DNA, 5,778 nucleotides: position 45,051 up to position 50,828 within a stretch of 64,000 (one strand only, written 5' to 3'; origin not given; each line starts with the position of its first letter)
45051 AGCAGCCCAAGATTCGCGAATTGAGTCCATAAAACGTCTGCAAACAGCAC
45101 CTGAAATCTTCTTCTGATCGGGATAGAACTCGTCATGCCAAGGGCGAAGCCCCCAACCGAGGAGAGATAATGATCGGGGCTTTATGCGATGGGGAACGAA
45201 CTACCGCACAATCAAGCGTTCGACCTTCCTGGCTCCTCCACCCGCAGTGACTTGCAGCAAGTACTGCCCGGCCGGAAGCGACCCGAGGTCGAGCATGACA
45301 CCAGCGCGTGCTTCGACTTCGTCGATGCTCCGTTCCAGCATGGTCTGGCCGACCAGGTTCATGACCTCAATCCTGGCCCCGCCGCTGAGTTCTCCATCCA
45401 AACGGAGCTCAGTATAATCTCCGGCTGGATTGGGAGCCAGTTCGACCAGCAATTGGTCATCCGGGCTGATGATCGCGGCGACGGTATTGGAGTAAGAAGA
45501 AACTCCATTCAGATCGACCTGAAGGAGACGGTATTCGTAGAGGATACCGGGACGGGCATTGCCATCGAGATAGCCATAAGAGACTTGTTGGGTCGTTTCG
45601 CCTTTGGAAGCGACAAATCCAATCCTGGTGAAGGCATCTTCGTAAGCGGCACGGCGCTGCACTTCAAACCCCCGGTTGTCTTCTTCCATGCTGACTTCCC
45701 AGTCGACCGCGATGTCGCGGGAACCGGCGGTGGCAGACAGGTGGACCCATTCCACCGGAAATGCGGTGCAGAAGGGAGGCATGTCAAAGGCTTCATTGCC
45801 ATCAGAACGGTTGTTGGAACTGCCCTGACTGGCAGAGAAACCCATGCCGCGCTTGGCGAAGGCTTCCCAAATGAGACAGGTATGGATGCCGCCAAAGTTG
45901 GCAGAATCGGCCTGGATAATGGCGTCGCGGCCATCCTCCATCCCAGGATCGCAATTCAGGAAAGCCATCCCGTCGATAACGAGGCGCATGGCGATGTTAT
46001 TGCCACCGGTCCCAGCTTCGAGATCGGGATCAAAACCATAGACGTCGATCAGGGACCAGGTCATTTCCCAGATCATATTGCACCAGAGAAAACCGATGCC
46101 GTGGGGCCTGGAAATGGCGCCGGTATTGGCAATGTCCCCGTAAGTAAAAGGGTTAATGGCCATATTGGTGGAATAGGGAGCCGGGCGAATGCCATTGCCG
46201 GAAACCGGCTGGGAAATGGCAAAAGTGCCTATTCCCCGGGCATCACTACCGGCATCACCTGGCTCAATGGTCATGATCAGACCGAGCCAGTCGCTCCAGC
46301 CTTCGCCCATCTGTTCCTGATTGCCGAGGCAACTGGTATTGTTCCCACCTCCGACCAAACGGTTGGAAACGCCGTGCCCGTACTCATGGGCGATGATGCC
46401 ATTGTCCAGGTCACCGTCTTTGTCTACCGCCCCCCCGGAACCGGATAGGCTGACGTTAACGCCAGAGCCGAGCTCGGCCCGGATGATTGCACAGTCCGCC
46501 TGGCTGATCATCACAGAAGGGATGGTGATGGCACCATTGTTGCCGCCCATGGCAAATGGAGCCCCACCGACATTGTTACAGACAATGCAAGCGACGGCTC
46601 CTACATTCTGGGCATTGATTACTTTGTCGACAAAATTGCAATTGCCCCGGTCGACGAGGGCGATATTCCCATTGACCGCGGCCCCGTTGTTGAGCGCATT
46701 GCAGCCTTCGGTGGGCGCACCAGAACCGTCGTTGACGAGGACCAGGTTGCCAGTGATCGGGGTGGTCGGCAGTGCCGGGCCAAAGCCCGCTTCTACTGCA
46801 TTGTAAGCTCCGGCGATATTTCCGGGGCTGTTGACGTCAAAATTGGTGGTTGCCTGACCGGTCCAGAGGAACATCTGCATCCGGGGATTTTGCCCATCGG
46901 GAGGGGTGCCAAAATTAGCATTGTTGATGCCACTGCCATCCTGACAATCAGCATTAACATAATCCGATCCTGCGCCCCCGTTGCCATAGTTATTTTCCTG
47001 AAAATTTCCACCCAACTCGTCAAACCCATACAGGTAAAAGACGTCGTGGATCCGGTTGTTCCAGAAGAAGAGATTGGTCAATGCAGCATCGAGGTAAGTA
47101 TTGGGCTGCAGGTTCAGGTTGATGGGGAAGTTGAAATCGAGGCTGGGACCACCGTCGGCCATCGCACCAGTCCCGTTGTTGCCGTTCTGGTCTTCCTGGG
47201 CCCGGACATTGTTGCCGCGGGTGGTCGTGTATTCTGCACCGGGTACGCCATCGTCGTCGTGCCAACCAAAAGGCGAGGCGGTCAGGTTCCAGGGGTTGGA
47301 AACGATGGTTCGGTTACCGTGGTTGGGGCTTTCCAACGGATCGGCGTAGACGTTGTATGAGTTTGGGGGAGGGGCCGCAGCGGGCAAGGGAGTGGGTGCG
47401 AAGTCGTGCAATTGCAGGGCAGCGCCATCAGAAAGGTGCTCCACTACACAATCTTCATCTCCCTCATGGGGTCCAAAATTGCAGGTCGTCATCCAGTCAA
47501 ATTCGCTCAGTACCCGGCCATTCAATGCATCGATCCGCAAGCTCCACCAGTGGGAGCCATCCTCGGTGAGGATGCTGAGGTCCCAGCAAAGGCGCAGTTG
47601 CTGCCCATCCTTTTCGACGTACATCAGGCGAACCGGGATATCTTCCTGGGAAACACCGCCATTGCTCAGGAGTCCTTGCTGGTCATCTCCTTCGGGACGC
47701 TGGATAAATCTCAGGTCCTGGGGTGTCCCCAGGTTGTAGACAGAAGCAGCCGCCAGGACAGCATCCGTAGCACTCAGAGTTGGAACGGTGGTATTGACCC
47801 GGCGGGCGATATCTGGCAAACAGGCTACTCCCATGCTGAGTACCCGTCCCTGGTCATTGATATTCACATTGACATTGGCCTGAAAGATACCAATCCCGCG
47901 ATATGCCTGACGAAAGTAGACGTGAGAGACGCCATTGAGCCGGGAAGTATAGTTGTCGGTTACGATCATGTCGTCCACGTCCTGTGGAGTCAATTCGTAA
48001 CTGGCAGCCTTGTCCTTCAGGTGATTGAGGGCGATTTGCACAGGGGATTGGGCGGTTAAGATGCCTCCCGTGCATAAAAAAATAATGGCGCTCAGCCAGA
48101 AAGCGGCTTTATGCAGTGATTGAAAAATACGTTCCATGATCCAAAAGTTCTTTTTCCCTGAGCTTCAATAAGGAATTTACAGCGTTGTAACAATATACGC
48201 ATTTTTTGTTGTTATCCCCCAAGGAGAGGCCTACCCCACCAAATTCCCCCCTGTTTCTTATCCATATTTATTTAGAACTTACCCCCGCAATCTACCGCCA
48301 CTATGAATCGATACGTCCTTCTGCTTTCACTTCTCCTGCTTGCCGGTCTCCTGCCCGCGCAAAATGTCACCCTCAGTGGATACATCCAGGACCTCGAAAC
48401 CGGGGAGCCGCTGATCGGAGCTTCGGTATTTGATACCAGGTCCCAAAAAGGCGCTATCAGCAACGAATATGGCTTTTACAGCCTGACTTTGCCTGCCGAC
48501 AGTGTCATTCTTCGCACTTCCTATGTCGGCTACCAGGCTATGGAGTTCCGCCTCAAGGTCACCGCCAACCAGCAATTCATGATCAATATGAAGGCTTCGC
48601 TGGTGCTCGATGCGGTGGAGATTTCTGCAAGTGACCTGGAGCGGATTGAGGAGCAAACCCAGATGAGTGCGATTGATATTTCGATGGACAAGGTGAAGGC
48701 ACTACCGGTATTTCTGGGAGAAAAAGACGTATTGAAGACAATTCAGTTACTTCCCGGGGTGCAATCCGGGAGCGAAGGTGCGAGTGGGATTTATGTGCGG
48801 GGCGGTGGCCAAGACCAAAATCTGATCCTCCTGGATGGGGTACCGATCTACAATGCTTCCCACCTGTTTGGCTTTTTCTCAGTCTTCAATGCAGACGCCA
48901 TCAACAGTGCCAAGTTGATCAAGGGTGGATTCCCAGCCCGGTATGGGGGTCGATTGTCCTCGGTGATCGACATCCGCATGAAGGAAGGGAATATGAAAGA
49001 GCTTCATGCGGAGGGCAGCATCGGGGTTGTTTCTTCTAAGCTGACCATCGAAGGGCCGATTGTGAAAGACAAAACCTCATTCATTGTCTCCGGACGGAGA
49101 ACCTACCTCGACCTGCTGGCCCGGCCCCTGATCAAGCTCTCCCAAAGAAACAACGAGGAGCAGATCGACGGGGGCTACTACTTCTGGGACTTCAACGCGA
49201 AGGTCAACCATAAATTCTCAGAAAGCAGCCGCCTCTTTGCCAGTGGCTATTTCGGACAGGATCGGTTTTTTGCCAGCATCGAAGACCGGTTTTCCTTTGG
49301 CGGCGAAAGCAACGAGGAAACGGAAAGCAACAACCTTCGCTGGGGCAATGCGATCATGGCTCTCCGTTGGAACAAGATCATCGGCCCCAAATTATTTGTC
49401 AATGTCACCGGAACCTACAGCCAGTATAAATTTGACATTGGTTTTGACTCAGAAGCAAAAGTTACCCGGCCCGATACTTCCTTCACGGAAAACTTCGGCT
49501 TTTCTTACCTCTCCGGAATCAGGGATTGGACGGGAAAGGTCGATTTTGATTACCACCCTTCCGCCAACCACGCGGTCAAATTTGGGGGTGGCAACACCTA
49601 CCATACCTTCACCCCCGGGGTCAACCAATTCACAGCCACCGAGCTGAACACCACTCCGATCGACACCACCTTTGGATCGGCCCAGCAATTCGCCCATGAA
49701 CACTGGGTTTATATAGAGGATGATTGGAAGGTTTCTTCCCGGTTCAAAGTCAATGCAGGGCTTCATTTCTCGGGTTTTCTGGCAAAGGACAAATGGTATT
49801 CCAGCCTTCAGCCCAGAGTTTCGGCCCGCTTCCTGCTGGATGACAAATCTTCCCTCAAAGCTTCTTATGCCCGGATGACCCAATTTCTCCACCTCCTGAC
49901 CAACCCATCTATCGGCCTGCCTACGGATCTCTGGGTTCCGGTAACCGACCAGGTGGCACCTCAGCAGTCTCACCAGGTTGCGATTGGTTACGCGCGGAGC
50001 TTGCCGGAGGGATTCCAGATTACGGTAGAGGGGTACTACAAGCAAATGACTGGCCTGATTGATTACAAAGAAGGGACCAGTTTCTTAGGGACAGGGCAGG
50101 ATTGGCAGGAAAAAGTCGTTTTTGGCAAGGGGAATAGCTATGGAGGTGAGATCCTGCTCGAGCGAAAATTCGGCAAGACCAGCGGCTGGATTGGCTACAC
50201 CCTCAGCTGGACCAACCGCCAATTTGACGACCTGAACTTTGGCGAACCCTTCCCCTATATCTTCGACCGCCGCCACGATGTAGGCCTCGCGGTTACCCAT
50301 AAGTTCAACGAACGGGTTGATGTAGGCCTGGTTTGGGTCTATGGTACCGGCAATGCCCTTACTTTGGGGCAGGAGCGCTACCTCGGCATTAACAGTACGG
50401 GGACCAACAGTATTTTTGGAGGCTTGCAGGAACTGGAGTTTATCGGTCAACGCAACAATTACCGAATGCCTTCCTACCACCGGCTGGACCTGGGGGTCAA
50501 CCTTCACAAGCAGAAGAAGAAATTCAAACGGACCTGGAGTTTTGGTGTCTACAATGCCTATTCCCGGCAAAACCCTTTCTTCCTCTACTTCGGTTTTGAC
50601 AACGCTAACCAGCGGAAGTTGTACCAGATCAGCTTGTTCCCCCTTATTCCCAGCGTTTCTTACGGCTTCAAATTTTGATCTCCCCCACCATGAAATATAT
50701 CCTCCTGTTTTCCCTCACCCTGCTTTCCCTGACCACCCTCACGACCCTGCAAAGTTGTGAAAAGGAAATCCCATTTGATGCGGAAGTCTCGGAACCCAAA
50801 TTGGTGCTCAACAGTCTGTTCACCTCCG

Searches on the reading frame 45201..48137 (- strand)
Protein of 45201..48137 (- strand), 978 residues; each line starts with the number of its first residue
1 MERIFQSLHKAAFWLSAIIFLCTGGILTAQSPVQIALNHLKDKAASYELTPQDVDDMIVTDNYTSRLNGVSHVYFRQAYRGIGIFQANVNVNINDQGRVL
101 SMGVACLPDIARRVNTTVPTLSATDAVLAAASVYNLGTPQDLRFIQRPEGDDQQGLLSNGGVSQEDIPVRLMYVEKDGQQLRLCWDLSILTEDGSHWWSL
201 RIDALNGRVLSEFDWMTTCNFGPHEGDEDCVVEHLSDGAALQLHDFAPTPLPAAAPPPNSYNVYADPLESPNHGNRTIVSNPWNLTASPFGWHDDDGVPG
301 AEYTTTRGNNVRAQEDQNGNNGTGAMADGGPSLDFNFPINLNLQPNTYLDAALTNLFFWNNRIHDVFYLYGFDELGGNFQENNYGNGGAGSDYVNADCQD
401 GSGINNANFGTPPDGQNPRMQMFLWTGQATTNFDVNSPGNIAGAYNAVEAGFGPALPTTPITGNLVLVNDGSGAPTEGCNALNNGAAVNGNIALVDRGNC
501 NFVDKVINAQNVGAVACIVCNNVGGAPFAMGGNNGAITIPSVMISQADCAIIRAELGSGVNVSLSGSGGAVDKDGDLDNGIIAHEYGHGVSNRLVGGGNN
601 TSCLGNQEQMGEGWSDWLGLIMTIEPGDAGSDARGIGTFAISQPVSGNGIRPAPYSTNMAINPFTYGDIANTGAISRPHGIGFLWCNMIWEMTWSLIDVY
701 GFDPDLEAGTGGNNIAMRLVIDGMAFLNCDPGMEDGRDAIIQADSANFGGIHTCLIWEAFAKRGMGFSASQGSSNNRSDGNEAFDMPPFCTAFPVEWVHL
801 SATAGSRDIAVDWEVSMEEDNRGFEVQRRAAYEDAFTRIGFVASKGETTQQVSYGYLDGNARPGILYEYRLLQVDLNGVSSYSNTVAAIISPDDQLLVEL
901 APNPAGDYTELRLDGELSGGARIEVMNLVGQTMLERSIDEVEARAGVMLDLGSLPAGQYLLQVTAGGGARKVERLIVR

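Call 6: search_protein_families(library=pfam, proteins=[window:45201-48137:-], max_evalue=0.01)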
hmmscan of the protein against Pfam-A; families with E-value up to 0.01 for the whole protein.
window:45201-48137:- (978 aa): 4 families
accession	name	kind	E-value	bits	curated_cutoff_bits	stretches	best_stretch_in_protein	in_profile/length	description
PF02128.21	Peptidase_M36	-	8.2e-136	453.5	23.3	1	260-769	1-368/368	Fungalysin metallopeptidase (M36)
PF02225.27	PA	-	5.8e-19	68.4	23.9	1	462-550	2-93/95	PA domain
PF07504.19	FTP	-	4.5e-11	42.9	21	1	55-103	1-48/51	Fungalysin/Thermolysin Propeptide Motif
PF18962.6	Por_Secre_tail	-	5.7e-05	23.8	27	1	902-977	3-75/75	Secretion system C-terminal sorting domain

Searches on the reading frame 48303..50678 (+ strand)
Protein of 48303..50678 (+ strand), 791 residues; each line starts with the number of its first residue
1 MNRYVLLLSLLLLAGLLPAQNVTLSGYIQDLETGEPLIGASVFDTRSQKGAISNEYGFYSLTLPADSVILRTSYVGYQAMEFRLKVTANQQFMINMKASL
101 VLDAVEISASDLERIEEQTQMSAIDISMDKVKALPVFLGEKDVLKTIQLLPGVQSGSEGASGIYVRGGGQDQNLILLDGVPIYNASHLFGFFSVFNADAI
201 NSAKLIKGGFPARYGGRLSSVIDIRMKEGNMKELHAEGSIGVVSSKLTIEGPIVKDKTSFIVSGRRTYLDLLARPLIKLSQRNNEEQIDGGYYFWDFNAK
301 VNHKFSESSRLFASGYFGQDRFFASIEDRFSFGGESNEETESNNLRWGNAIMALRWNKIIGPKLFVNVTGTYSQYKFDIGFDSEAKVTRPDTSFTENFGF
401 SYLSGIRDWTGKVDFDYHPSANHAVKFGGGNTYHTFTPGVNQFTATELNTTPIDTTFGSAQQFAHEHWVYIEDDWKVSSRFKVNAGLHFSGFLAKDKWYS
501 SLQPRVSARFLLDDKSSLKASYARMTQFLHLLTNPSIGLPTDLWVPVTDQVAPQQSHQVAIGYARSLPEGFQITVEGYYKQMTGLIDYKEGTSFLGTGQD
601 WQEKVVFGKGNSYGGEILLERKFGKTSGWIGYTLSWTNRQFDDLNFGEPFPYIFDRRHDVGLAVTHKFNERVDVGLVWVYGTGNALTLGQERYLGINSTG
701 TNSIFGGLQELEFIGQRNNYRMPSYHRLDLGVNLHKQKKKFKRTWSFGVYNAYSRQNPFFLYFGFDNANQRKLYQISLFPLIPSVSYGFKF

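Call 84: search_protein_families(library=pfam, proteins=[window:48303-50678:+], max_evalue=0.001)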
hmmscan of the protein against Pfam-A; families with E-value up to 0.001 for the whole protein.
window:48303-50678:+ (791 aa): 4 families
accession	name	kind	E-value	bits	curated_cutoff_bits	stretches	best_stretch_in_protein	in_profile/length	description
PF00593.30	TonB_dep_Rec_b-barrel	-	4.7e-18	66.7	27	1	292-751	21-435/436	TonB dependent receptor-like, beta-barrel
PF13715.12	CarbopepD_reg_2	-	2.7e-15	56.6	32.2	1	24-98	1-78/88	CarboxypepD_reg-like domain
PF07715.20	Plug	-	4.7e-12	46.8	23.9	1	140-217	22-102/107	TonB-dependent Receptor Plug Domain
PF25183.1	OMP_b-brl_4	-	7.4e-09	35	30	1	425-488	324-389/838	Outer membrane beta barrel domain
